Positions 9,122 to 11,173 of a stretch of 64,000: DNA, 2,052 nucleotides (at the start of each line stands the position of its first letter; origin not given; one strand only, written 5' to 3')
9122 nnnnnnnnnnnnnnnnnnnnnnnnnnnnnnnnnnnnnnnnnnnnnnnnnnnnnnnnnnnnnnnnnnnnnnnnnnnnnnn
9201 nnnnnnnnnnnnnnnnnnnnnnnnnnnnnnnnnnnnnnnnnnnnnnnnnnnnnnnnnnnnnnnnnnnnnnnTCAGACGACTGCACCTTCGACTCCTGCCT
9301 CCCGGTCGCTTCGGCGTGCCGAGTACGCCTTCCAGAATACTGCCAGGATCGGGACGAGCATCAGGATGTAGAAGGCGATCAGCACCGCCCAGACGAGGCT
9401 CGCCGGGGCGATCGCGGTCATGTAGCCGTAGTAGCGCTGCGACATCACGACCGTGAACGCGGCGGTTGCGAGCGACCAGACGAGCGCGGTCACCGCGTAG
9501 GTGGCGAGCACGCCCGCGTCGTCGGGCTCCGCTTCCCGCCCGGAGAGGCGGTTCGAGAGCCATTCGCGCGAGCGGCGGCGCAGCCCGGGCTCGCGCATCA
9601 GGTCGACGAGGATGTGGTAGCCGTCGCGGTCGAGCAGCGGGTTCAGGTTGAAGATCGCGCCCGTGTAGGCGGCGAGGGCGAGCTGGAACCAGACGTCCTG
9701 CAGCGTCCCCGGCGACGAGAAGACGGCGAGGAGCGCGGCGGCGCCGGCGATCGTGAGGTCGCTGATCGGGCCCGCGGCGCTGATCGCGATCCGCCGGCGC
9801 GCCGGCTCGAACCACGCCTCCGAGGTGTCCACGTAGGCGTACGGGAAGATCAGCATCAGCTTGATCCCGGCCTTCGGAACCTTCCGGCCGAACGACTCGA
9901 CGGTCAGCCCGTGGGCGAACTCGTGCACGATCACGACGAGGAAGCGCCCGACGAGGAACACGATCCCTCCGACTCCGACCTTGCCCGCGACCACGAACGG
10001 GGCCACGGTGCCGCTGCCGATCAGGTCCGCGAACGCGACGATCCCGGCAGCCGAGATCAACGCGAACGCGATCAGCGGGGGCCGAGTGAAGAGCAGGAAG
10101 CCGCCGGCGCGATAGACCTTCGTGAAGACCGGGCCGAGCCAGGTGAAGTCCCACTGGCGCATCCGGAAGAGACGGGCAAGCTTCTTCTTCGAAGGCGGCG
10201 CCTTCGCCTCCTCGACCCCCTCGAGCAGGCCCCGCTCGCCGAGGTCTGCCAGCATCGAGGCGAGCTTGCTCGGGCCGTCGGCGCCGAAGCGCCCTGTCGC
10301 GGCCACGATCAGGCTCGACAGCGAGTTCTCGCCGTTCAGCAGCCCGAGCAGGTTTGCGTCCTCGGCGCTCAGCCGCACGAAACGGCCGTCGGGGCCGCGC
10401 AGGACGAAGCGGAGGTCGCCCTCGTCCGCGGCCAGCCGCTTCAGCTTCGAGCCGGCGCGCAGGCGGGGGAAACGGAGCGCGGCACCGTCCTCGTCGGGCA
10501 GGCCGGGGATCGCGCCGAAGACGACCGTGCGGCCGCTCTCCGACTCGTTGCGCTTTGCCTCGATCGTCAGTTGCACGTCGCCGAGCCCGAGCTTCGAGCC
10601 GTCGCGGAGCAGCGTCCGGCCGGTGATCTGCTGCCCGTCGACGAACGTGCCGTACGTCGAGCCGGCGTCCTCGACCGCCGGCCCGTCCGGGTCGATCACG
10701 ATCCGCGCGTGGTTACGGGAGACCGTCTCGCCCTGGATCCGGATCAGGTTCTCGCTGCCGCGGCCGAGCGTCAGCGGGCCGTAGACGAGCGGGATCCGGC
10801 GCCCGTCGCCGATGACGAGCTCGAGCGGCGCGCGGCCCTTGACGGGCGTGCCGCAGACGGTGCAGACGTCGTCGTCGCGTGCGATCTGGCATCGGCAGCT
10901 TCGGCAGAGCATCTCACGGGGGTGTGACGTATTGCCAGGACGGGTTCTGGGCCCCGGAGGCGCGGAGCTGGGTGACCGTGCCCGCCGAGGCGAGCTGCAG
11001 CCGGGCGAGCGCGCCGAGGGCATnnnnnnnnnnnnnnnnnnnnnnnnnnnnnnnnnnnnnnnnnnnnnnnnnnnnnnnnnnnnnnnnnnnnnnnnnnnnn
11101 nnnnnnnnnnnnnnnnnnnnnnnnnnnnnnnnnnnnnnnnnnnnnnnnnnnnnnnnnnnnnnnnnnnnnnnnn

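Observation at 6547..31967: Complete phage-tail-like contractile injection system locus with P2-like order but no head, fibre or PAAR genes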

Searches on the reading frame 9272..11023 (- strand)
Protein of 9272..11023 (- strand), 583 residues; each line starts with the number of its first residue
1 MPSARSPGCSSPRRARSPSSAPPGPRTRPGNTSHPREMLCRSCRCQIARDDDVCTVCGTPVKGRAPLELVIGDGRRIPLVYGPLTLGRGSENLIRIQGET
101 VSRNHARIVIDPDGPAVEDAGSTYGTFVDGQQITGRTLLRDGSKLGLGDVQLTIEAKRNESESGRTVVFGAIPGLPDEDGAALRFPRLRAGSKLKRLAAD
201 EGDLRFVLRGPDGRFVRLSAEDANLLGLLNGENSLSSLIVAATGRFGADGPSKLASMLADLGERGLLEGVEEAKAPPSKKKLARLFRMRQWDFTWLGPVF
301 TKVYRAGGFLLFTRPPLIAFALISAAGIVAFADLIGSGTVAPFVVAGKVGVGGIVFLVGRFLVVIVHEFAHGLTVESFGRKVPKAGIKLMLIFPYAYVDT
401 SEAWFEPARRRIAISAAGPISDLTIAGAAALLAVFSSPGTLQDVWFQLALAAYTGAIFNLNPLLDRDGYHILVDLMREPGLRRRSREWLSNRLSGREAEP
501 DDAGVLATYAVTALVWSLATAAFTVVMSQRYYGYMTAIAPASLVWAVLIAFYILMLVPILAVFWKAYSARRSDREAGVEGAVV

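Call 6: search_protein_families(library=pfam, proteins=[window:9272-11023:-], max_evalue=0.01)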
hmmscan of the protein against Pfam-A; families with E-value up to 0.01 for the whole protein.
window:9272-11023:- (583 aa): 5 families
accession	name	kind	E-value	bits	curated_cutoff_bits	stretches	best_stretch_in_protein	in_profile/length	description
PF00498.31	FHA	-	6.9e-15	55.7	20.7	1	85-148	2-67/67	FHA domain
PF02163.28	Peptidase_M50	-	2.3e-08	34.1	27.2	1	356-437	2-104/221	Peptidase family M50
PF16697.10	Yop-YscD_cpl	-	1.8e-07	31.7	33.2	1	74-156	9-92/94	Inner membrane component of T3SS, cytoplasmic domain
PF11667.14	DUF3267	-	1.7e-05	25.5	27.1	1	361-455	2-89/108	Putative zincin peptidase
PF18912.6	DZR_2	-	0.0046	17.2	27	1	34-63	18-48/56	Double zinc ribbon domain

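Call 41: search_protein_families(library=ncbifam, proteins=[window:9272-10912:-], max_evalue=0.01)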
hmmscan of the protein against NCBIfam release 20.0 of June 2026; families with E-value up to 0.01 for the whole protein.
window:9272-10912:- (546 aa): 7 families
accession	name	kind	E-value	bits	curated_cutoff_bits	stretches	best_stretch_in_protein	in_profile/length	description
NF041824.1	daptide_HExxH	equivalog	1.4e-35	123.2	300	1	164-519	14-368/379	daptide biosynthesis intramembrane metalloprotease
NF049868.1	FhaB_Rv0019c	equivalog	8.6e-13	48.6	125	1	36-114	77-155/158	FHA domain-containing protein FhaB/FipA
NF058609.1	RiPP_HExxH_LiaK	equivalog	2.2e-11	43.9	225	1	318-439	92-212/246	YydH/LiaK family epipeptide maturation metalloprotease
NF052573.1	HisKinEspAMyxo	equivalog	2.6e-10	39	1400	1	38-125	39-126/755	serine histidine kinase EspA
NF033760.1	gliding_GltG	equivalog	4.7e-07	28.7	650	1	49-121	28-100/650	adventurous gliding motility protein GltG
NF041660.2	oxygluDhInhib_OdhI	equivalog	0.00088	19.2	200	1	38-114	49-124/130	oxoglutarate dehydrogenase inhibitor Odhl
NF052403.1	ESX1TransRegEspM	equivalog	0.0039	16.1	550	1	39-112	23-94/367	ESX-1 type VII secretion system transcriptional regulator EspM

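Call 50: find_homologous_proteins(query=window:9272-10912:-, max_evalue=0.001)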
Query window:9272-10912:- (546 aa): 1518 proteins with E <= 0.001 among 8000 candidates; the best 120 are listed.
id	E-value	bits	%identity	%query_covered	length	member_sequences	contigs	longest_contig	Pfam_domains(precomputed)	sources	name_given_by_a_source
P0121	0.0e+0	1160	95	100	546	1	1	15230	PF11667.15,PF00498.32,PF16697.11,PF02163.29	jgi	jgi:putative peptide zinc metalloprotease protein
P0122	0.0e+0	1127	92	100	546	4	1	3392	PF11667.15,PF00498.32,PF16697.11,PF02163.29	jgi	jgi:putative peptide zinc metalloprotease protein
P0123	0.0e+0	1126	93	100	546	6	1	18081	PF11667.15,PF00498.32,PF16697.11,PF02163.29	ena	-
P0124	0.0e+0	1122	92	100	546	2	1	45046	PF11667.15,PF00498.32,PF16697.11,PF02163.29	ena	-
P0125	0.0e+0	1090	90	100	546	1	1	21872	PF11667.15,PF00498.32,PF16697.11,PF02163.29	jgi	jgi:putative peptide zinc metalloprotease protein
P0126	0.0e+0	1061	87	100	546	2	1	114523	PF11667.15,PF00498.32,PF16697.11,PF02163.29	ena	-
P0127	7.2e-281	951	78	100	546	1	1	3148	PF11667.15,PF00498.32,PF16697.11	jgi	jgi:putative peptide zinc metalloprotease protein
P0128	1.6e-280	949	77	100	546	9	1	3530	PF00498.32,PF16697.11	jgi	jgi:putative peptide zinc metalloprotease protein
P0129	2.8e-261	886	72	100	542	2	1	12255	PF11667.15,PF00498.32,PF16697.11,PF02163.29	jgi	jgi:putative peptide zinc metalloprotease protein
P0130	9.0e-258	874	72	100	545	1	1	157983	PF11667.15,PF00498.32,PF16697.11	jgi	jgi:putative peptide zinc metalloprotease protein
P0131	6.8e-255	865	72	100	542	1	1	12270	PF00498.32,PF16697.11,PF02163.29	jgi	jgi:putative peptide zinc metalloprotease protein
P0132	1.5e-253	860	71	100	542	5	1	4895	PF11667.15,PF00498.32,PF16697.11,PF02163.29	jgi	jgi:putative peptide zinc metalloprotease protein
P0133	3.5e-251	853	70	100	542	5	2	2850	PF11667.15,PF00498.32,PF16697.11,PF02163.29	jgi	jgi:putative peptide zinc metalloprotease protein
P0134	1.9e-249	847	70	100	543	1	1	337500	PF00498.32,PF16697.11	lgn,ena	-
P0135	2.0e-247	840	69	99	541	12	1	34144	PF00498.32,PF16697.11,PF02163.29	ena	-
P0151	1.6e-167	576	55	93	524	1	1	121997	PF00498.32,PF16697.11,PF02163.29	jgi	jgi:putative peptide zinc metalloprotease protein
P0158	2.5e-160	553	50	98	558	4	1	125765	PF00498.32,PF16697.11,PF02163.29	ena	-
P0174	1.8e-155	537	51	99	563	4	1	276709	PF00498.32,PF16697.11,PF02163.29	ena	-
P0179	5.3e-155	535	52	95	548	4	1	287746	PF00498.32,PF16697.11,PF02163.29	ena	-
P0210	3.2e-152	526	49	99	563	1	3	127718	PF00498.32,PF16697.11,PF02163.29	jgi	jgi:putative peptide zinc metalloprotease protein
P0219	9.0e-152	525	48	96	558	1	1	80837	PF00498.32,PF16697.11,PF02163.29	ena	-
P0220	9.5e-152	524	49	100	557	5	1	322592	PF00498.32,PF16697.11,PF02163.29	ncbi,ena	-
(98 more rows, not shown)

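Call 51: find_encoding_contigs(protein=P0220, flank=10000, max_places=1)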
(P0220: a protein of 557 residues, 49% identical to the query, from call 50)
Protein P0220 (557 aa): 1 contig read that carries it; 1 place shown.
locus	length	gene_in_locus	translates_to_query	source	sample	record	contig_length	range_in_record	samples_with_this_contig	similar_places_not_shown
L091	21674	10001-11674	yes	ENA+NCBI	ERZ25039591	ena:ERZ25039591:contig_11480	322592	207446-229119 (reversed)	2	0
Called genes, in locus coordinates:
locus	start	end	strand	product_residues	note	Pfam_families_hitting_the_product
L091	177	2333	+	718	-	PF19266:CIS_tube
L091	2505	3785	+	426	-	PF04717:Phage_base_V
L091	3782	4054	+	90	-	-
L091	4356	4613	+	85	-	PF04965:GPW_gp25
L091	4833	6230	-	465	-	-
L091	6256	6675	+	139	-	-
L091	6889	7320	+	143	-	PF09684:Tail_P2_I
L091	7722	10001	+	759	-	-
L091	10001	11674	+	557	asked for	PF00498:FHA, PF16697:Yop-YscD_cpl, PF02163:Peptidase_M50 (weak)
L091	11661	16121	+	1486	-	PF00877:NLPC_P60, PF01551:Peptidase_M23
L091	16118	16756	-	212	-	PF00072:Response_reg, PF00196:GerE, PF13384:HTH_23 (weak)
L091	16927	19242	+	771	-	PF00069:Pkinase, PF07714:PK_Tyr_Ser-Thr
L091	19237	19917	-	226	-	PF00293:NUDIX, PF19368:WHD_AraR, PF21906:WHD_NrtR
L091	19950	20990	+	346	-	PF02608:Bmp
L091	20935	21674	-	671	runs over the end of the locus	PF06609:TRI12, PF07690:MFS_1, PF00083:Sugar_tr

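Call 52: find_encoding_contigs(protein=P0174, flank=10000, max_places=1)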
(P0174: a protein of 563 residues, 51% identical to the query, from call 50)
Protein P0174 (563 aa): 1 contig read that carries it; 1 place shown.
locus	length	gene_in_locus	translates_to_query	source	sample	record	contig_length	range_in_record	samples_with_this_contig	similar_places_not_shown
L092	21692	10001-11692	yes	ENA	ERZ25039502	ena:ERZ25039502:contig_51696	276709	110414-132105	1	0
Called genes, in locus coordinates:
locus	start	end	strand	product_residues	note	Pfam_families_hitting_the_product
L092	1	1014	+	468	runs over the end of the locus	-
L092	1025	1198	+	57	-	-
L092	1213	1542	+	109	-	PF06841:Phage_T4_gp19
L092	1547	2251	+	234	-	PF19266:CIS_tube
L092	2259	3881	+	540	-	PF05954:Phage_GPD, PF24032:YQBQ (faint), PF12059:DUF3540 (faint), PF04717:Phage_base_V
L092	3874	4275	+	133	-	PF04965:GPW_gp25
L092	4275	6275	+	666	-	-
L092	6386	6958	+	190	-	PF09684:Tail_P2_I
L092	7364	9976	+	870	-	-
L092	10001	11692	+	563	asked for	PF16697:Yop-YscD_cpl (weak), PF00498:FHA, PF02163:Peptidase_M50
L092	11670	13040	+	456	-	-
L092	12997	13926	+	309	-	-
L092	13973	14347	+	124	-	-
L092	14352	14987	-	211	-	-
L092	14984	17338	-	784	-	PF00069:Pkinase, PF07714:PK_Tyr_Ser-Thr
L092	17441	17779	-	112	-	-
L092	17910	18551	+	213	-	PF00072:Response_reg, PF08281:Sigma70_r4_2 (faint), PF00196:GerE, PF13384:HTH_23 (weak), PF13551:HTH_29 (faint)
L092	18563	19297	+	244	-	-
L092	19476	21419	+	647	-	-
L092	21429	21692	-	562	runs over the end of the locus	PF00082:Peptidase_S8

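Call 53: find_encoding_contigs(protein=P0151, flank=10000, max_places=1)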
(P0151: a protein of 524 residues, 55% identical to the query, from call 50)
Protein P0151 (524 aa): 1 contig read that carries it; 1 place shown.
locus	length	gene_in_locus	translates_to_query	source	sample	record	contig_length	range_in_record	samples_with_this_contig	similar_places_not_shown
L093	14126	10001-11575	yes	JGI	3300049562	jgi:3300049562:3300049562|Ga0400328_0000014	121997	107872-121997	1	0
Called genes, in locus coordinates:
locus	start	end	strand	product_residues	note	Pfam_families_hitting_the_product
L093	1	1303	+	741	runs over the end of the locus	-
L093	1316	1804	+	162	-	PF06841:Phage_T4_gp19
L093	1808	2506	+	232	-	PF19266:CIS_tube, PF01476:LysM (faint)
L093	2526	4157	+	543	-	PF05954:Phage_GPD, PF24032:YQBQ (faint), PF04717:Phage_base_V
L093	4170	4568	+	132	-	PF04965:GPW_gp25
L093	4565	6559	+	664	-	-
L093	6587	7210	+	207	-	PF09684:Tail_P2_I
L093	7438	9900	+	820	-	PF03793:PASTA, PF26549:Tricorn_N (faint), PF07676:PD40 (faint)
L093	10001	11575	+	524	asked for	PF00498:FHA, PF16697:Yop-YscD_cpl, PF02163:Peptidase_M50 (faint)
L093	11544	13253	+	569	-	PF00877:NLPC_P60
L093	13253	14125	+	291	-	?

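Call 81: search_protein_families(library=ncbifam, proteins=[L091:11661-12020:+, L092:11679-12038:+, L093:11565-11924:+], max_evalue=0.1)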
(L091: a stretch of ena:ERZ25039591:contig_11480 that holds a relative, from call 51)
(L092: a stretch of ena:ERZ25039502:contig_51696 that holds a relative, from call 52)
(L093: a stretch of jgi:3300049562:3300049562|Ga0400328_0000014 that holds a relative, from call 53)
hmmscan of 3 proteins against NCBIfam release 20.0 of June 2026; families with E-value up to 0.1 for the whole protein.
L091:11661-12020:+ (120 aa): 3 families
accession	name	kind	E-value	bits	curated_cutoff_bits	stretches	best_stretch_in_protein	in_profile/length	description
TIGR04509.1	mod_pep_NH_fam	subfamily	9.3e-10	38.4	34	1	6-45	3-38/87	NHLP-related RiPP peptide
NF038399.1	NH_RiPP_Os17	domain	8.4e-08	32.2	40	1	12-40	5-33/63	Os1348 family NHLP clan protein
NF038175.1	IniB_NTERM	domain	0.0014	18.6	40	1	12-44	4-36/49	IniB N-terminal domain-containing protein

L092:11679-12038:+ (120 aa): 3 families
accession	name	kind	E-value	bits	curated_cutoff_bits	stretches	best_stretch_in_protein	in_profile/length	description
NF038399.1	NH_RiPP_Os17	domain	6.1e-08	32.6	40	1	11-59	5-52/63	Os1348 family NHLP clan protein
TIGR04509.1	mod_pep_NH_fam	subfamily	7.4e-07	29.1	34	1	8-45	6-45/87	NHLP-related RiPP peptide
NF038175.1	IniB_NTERM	domain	0.00023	21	40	1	15-43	8-36/49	IniB N-terminal domain-containing protein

L093:11565-11924:+ (120 aa): 2 families
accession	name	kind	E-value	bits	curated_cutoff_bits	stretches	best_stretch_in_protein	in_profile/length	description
NF038399.1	NH_RiPP_Os17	domain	8e-08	32.3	40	1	9-39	3-35/63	Os1348 family NHLP clan protein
TIGR04509.1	mod_pep_NH_fam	subfamily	2.5e-06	27.5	34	1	8-42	6-38/87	NHLP-related RiPP peptide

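Call 101: search_protein_families(library=padloc, proteins=[window:9272-10912:-], max_evalue=0.001)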
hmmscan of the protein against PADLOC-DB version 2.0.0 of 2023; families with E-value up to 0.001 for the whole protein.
window:9272-10912:- (546 aa): 0 families

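Call 102: find_encoding_contigs(protein=P0158, flank=10000, max_places=1)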
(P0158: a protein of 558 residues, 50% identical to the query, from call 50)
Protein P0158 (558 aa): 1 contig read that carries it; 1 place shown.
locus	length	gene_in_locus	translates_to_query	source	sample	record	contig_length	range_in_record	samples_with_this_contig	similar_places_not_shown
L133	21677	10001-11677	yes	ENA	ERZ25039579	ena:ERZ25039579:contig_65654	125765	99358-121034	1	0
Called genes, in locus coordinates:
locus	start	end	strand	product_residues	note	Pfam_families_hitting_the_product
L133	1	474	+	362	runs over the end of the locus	-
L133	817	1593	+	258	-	-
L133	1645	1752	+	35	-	PF06841:Phage_T4_gp19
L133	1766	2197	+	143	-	PF19266:CIS_tube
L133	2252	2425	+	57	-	PF01476:LysM (weak)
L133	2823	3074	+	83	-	-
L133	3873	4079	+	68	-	-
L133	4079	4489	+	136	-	PF04965:GPW_gp25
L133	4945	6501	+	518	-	-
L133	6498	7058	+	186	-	PF09684:Tail_P2_I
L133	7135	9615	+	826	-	PF03793:PASTA, PF26549:Tricorn_N (weak), PF07676:PD40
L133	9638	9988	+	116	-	PF26549:Tricorn_N (weak)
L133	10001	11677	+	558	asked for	PF00498:FHA, PF16697:Yop-YscD_cpl, PF02163:Peptidase_M50 (weak)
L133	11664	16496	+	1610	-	-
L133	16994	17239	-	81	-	-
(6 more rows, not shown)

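Call 103: find_encoding_contigs(protein=P0179, flank=10000, max_places=1)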
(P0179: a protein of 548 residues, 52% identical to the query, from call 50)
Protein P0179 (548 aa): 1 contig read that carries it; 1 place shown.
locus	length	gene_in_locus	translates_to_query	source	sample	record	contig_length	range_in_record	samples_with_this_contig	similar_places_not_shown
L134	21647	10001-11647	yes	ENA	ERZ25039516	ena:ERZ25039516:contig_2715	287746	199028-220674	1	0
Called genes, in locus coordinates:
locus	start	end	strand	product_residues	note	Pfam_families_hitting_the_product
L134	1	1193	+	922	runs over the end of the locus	-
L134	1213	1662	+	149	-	PF06841:Phage_T4_gp19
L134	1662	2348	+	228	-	PF19266:CIS_tube, PF01476:LysM (weak)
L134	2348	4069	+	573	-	PF05954:Phage_GPD, PF24032:YQBQ (faint), PF20093:DUF6484 (faint), PF04717:Phage_base_V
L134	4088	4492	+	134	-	PF04965:GPW_gp25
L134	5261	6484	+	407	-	-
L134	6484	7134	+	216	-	PF09684:Tail_P2_I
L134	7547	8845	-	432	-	-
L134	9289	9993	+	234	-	-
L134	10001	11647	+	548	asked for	PF00498:FHA, PF16697:Yop-YscD_cpl, PF02163:Peptidase_M50 (weak)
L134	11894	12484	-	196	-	-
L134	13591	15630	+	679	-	PF00877:NLPC_P60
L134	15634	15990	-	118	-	-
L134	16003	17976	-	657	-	PF00069:Pkinase, PF03109:ABC1 (faint), PF07714:PK_Tyr_Ser-Thr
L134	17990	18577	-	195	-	PF02645:DegV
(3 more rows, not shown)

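Call 104: find_encoding_contigs(protein=P0210, flank=10000, max_places=1)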
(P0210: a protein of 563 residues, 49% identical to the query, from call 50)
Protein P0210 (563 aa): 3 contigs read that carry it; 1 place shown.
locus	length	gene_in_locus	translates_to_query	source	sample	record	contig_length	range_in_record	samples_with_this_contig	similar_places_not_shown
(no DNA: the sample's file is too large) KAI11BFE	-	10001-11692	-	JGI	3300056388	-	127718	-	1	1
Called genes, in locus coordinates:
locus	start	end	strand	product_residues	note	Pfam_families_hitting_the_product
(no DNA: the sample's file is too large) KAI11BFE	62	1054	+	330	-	-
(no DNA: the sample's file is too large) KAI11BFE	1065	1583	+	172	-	PF06841:Phage_T4_gp19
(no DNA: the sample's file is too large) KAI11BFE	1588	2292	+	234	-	PF19266:CIS_tube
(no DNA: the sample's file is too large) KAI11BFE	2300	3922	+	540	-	PF05954:Phage_GPD, PF24032:YQBQ (faint), PF04717:Phage_base_V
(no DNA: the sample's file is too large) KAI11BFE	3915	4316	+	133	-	PF04965:GPW_gp25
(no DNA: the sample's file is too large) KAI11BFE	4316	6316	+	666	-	PF04865:Baseplate_J (faint)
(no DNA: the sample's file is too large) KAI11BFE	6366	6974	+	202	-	PF09684:Tail_P2_I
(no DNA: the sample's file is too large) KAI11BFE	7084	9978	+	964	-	PF03793:PASTA, PF07676:PD40 (faint), PF26549:Tricorn_N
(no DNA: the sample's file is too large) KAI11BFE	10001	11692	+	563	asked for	PF16697:Yop-YscD_cpl (weak), PF00498:FHA, PF02163:Peptidase_M50 (weak)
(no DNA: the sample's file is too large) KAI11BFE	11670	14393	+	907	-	PF01551:Peptidase_M23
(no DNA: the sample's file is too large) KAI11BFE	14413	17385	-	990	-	-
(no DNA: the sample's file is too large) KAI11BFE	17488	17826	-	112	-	-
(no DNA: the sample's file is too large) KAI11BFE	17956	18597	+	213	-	PF00072:Response_reg, PF00196:GerE, PF13384:HTH_23 (weak)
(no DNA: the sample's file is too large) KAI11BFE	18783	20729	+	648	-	-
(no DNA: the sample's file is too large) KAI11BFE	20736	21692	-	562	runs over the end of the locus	PF00082:Peptidase_S8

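Call 105: find_encoding_contigs(protein=P0219, flank=10000, max_places=1)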
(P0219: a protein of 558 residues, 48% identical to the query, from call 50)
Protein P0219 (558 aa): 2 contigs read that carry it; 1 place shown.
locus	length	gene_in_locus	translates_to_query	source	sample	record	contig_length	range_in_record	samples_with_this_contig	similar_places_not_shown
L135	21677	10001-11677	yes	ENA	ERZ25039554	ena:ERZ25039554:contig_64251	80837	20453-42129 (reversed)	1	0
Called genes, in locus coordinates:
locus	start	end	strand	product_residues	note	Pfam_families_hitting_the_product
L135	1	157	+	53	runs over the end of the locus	PF20546:DUF6760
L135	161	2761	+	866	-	-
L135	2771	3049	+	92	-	PF06841:Phage_T4_gp19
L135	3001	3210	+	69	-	PF06841:Phage_T4_gp19 (weak)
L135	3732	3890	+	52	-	PF01476:LysM (weak)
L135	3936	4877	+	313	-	PF05954:Phage_GPD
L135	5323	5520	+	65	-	-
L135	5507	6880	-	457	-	-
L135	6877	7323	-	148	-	-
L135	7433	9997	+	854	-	PF03793:PASTA, PF07676:PD40 (faint), PF26549:Tricorn_N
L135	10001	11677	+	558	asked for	PF00498:FHA, PF16697:Yop-YscD_cpl, PF02163:Peptidase_M50 (faint)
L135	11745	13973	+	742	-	-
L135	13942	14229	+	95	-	-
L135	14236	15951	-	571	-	-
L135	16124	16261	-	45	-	PF00069:Pkinase, PF07714:PK_Tyr_Ser-Thr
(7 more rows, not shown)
